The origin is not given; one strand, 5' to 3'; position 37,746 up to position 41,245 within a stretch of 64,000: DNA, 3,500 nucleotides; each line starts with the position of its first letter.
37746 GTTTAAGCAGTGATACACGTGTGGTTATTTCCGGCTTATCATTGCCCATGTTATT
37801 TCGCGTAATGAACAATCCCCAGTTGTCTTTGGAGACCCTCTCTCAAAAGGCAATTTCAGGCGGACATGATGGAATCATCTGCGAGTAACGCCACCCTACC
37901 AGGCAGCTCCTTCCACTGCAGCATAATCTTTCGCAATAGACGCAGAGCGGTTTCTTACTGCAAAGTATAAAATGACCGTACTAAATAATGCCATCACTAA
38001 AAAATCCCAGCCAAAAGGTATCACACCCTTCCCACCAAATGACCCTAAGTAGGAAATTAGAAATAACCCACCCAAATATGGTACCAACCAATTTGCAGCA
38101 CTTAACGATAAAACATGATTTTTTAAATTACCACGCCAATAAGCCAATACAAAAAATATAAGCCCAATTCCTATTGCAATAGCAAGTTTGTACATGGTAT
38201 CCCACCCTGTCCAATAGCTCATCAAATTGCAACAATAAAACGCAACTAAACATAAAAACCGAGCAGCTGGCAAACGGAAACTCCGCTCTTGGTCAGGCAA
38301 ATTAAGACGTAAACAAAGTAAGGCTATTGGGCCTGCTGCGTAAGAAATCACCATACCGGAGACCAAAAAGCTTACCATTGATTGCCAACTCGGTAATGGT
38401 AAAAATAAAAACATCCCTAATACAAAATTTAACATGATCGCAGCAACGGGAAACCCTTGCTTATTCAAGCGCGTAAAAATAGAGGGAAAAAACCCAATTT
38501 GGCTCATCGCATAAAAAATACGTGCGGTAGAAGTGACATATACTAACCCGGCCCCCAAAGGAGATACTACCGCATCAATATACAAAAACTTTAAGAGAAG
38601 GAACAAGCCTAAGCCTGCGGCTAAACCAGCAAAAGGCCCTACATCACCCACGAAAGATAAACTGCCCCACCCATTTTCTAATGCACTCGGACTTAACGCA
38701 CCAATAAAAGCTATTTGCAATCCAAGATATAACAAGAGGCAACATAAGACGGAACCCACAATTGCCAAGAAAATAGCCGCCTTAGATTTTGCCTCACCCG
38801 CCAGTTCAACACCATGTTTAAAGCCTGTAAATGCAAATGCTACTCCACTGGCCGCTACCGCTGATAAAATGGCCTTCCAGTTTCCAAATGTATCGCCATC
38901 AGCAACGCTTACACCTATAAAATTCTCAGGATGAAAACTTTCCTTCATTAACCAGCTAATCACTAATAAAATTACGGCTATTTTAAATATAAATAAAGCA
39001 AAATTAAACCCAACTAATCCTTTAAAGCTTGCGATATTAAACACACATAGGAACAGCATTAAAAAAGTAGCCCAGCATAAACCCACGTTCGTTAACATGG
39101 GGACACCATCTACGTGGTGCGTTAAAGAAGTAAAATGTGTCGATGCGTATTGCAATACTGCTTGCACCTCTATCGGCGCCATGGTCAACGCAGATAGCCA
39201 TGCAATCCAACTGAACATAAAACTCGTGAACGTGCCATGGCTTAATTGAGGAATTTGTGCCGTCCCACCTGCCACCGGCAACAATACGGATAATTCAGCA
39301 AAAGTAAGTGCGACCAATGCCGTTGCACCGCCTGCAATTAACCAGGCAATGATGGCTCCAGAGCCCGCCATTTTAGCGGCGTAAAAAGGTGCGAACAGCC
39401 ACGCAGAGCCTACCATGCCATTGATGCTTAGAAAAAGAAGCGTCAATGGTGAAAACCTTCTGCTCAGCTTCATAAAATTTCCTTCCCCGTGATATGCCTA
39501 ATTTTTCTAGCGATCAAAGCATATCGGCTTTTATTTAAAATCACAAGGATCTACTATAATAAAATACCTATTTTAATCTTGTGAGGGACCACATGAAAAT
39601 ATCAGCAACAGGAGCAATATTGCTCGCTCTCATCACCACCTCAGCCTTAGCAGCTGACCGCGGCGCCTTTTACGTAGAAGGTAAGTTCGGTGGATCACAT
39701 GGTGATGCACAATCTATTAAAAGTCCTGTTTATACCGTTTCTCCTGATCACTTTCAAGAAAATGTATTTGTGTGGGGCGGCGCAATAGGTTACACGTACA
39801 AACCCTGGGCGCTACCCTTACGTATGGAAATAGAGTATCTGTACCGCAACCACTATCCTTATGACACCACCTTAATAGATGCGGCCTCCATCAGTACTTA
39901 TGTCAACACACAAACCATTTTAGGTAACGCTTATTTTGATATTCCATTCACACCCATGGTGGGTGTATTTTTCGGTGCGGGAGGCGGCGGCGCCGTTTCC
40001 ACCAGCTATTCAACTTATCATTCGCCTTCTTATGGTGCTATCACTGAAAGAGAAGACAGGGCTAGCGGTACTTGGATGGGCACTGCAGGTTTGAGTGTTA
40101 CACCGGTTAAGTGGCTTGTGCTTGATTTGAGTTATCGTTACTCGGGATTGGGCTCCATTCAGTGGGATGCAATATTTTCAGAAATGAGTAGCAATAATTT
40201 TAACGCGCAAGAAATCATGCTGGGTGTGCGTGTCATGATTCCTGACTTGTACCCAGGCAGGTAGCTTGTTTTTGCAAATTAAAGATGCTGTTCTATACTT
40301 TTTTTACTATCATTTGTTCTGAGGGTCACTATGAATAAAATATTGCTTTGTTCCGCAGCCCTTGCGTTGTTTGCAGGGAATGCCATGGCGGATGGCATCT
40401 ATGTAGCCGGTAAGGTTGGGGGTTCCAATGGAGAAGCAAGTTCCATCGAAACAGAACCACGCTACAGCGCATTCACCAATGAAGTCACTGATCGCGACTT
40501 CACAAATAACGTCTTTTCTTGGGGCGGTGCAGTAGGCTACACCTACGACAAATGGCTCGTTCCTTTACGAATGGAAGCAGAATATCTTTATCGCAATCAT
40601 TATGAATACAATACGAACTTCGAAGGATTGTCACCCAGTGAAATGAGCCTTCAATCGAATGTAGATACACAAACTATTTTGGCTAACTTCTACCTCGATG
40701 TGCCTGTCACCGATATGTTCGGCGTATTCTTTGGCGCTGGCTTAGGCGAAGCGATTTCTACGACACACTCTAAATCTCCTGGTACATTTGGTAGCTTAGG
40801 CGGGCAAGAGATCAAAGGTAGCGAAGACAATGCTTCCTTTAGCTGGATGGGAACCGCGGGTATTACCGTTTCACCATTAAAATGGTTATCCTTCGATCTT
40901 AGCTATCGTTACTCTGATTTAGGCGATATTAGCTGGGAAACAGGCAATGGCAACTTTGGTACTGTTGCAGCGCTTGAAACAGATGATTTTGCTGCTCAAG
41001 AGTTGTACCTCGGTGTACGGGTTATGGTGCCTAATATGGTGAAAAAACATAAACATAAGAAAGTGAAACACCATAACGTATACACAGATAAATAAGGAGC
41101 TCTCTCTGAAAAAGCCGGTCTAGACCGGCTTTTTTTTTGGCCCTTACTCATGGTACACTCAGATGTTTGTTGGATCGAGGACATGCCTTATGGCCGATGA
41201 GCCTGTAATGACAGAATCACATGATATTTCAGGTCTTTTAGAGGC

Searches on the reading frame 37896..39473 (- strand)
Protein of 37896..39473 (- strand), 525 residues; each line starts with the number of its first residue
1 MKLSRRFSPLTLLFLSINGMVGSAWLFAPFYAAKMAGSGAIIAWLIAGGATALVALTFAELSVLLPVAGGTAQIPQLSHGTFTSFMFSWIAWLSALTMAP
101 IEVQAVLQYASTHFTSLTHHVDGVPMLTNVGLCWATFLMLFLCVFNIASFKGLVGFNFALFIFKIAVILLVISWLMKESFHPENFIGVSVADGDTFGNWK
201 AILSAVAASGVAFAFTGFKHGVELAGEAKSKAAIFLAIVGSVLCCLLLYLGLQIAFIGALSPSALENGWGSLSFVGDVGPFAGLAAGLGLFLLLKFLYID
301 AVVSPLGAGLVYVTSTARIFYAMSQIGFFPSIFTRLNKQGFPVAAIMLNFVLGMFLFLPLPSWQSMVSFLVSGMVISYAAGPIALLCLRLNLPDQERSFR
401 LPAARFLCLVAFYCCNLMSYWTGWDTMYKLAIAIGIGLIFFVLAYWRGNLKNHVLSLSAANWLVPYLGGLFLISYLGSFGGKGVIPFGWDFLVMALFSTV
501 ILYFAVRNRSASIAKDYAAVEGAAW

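Call 6: search_protein_families(library=ncbifam, proteins=[window:37896-39473:-], max_evalue=0.00001)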
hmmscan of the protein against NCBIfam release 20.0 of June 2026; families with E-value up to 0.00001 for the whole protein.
window:37896-39473:- (525 aa): 14 families
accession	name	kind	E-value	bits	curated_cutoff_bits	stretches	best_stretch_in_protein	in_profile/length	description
TIGR00909.1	2A0306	subfamily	7.4e-31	107.5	556.8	1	3-441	1-426/429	amino acid transporter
NF053761.1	BrChAATpBcaP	equivalog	1.1e-22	80.7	690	1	2-443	19-450/460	branched-chain amino acid transporter BcaP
TIGR00905.1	2A0302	subfamily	9.2e-16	57.7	409.05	1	4-446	6-437/473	basic amino acid/polyamine antiporter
TIGR00913.1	2A0310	subfamily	1.3e-11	43.9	578.7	1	12-362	9-359/480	amino acid permease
TIGR01773.1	GABAperm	equivalog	7.2e-11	41.5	678.1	1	13-354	20-346/452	GABA permease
TIGR00908.1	2A0305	equivalog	2.4e-09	36.6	381.75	1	19-421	20-402/442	ethanolamine permease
TIGR00906.1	2A0303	subfamily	3.6e-08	32.3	681.7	1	2-390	28-428/602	cationic amino acid transport permease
NF007876.0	PRK10580.1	equivalog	5.7e-08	32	736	1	2-379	6-367/457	proline-specific permease ProY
NF007594.0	PRK10238.1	equivalog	3.7e-07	29.4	848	1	14-419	21-413/456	aromatic amino acid transporter AroP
NF007938.0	PRK10655.1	equivalog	4.1e-07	29.6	409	1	5-450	6-433/438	putrescine-ornithine antiporter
NF008016.0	PRK10746.1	equivalog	1.9e-06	27.2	799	1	14-440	19-439/461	amino acid permease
TIGR00911.1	2A0308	subfamily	1.9e-06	26.7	701.8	1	12-447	53-477/505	L-type amino acid transporter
NF007929.0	PRK10644.1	equivalog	3.3e-06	26.1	574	1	17-433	20-417/445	arginine/agmatine antiporter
NF008245.0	PRK11021.1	equivalog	9.5e-06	24.9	284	0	21-439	22-406/419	L-methionine/branched-chain amino acid transporter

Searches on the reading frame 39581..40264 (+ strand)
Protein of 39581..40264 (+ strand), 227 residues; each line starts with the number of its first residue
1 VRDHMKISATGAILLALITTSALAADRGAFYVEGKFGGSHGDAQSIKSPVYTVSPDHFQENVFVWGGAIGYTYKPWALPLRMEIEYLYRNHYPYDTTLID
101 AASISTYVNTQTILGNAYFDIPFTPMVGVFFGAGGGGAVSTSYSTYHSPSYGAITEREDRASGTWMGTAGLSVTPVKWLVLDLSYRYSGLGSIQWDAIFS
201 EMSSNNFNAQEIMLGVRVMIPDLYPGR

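Call 83: search_protein_families(library=pfam, proteins=[window:39581-40264:+], max_evalue=0.00001)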
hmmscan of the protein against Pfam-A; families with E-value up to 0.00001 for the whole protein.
window:39581-40264:+ (227 aa): 0 families

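Call 96: search_protein_families(library=ncbifam, proteins=[window:39581-40264:+], max_evalue=0.001)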
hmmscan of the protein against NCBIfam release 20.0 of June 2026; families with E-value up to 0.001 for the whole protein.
window:39581-40264:+ (227 aa): 1 family
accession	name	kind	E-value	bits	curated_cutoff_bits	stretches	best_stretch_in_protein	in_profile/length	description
NF052636.1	Rick_Adr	subfamily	1.3e-07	31.5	210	1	6-218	6-222/224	adhesin Adr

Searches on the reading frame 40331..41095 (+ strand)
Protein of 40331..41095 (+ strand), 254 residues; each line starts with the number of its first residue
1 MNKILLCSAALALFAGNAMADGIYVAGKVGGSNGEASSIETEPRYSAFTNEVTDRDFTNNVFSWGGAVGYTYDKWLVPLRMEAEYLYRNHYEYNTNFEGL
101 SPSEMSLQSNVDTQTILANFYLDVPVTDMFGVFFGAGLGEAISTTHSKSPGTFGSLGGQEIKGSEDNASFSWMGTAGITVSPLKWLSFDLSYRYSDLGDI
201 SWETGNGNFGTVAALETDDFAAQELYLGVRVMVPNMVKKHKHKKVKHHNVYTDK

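Call 83: search_protein_families(library=pfam, proteins=[window:40331-41095:+], max_evalue=0.00001)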
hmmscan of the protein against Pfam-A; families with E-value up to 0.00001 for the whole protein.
window:40331-41095:+ (254 aa): 1 family
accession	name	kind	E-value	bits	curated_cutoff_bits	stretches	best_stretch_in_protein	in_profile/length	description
PF13505.12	OMP_b-brl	-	1.6e-13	51.6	28.7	1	9-216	4-158/175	Outer membrane protein beta-barrel domain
